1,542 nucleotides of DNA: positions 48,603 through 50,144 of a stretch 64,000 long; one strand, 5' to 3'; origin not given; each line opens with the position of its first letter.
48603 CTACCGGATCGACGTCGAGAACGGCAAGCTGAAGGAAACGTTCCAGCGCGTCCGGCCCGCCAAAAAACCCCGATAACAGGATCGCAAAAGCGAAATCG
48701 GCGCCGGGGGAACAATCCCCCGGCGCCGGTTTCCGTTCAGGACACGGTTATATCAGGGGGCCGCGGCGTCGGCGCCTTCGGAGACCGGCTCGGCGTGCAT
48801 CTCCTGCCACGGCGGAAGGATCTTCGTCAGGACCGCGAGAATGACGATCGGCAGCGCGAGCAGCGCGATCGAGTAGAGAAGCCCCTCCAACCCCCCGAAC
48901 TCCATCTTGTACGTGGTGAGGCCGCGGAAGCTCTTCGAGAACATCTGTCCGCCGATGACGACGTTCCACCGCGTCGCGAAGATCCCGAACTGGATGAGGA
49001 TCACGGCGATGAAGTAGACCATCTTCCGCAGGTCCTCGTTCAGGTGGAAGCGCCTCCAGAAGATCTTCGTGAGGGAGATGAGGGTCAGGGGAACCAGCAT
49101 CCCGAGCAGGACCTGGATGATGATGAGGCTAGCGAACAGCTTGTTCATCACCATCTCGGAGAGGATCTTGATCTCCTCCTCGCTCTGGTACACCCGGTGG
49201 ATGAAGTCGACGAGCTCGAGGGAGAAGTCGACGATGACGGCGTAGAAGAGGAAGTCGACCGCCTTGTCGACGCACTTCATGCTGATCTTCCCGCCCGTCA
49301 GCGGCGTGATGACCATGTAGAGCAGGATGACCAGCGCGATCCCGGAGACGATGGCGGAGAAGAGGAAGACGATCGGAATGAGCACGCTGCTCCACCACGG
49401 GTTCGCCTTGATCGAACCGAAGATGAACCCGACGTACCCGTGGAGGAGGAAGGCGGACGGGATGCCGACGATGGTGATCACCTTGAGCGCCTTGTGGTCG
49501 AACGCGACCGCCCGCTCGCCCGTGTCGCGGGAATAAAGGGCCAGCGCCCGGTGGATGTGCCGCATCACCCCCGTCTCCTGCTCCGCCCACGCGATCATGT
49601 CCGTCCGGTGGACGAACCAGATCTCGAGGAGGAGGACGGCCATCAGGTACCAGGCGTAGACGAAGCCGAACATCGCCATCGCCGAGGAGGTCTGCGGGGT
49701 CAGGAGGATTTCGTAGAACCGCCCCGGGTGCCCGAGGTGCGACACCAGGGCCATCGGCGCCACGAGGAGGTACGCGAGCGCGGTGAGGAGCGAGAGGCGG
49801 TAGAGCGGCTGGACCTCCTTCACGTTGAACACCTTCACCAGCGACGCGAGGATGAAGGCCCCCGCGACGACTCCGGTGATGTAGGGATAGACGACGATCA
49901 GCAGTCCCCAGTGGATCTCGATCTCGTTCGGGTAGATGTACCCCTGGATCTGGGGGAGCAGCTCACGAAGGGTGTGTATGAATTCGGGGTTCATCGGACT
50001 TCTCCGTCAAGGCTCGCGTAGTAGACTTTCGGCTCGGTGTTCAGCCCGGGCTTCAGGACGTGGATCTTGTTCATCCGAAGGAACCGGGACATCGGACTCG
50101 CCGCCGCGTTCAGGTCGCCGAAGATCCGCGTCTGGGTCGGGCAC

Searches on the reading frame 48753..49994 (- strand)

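Call 19: search_protein_families(library=pfam, proteins=[window:48753-49994:-], max_evalue=0.0001)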
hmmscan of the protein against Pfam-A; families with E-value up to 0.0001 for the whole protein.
window:48753-49994:- (413 aa): 1 family
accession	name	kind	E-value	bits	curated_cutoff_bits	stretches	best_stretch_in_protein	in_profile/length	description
PF03916.19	NrfD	-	2.4e-37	129.7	25.8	1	26-352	8-311/313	Polysulphide reductase, NrfD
